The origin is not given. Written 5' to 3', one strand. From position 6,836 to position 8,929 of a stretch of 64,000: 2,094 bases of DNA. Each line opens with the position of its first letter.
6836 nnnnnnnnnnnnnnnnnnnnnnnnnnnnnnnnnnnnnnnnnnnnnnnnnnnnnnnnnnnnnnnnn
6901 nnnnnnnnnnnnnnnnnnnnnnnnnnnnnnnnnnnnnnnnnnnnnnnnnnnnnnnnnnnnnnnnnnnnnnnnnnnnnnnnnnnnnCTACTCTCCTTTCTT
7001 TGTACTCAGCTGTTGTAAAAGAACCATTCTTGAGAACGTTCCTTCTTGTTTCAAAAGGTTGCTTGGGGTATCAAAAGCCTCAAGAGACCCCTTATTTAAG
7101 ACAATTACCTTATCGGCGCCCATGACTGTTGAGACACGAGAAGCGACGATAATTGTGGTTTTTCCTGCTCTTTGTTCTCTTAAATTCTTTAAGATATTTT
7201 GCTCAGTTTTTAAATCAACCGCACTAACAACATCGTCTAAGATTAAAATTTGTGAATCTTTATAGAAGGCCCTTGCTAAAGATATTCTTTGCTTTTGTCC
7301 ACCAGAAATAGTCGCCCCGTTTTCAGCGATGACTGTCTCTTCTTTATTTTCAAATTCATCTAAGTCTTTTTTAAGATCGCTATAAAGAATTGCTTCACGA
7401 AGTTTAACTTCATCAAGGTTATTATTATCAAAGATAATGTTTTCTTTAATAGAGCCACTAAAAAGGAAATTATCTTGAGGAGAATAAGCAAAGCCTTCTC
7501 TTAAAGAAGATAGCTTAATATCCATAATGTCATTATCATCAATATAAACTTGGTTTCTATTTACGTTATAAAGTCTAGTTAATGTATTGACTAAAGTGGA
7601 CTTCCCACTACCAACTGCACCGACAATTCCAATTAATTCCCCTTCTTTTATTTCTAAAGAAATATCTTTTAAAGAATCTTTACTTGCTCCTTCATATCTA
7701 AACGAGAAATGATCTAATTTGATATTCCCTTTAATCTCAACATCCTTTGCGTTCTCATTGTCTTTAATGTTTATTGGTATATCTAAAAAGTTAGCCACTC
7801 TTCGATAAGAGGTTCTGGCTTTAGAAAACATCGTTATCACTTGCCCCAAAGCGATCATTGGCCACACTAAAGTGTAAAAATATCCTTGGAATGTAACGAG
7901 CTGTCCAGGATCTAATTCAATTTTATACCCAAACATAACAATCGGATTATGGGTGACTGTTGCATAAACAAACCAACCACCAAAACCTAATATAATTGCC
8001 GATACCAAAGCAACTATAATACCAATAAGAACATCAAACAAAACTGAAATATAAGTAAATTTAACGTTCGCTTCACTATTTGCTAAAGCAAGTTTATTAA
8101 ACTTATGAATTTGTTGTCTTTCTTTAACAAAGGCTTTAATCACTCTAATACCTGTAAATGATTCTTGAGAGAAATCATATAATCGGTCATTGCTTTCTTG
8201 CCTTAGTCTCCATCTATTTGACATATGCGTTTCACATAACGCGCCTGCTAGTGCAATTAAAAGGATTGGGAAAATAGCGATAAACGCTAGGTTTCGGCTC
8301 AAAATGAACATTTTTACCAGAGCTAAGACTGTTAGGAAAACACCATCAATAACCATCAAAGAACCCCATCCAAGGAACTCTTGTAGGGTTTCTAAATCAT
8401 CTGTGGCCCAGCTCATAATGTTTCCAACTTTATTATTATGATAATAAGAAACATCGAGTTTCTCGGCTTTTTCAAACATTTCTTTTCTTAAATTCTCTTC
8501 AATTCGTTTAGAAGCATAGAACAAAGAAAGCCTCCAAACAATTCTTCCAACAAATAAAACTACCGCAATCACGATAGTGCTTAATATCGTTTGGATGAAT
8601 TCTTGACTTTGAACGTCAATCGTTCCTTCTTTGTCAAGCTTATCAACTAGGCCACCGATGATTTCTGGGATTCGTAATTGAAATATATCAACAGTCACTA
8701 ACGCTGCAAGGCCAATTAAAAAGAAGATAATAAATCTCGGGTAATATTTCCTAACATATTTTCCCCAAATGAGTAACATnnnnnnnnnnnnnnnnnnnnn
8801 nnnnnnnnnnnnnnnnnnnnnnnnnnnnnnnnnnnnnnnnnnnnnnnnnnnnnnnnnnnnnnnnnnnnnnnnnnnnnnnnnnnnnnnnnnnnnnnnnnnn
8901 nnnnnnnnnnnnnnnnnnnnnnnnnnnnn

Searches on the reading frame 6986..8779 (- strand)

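Call 22: search_protein_families(library=pfam, proteins=[window:6986-8779:-], max_evalue=0.0001)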
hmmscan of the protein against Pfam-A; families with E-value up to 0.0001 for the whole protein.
window:6986-8779:- (597 aa): 3 families
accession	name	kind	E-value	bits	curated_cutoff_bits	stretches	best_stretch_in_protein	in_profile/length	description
PF00664.28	ABC_membrane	-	2.3e-32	113.2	28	1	21-308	2-274/274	ABC transporter transmembrane region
PF00005.33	ABC_tran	-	4.8e-29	102.1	25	1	370-517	1-135/137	ABC transporter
PF02463.25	SMC_N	-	4.7e-05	23.3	40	0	397-561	97-211/220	RecF/RecN/SMC N terminal domain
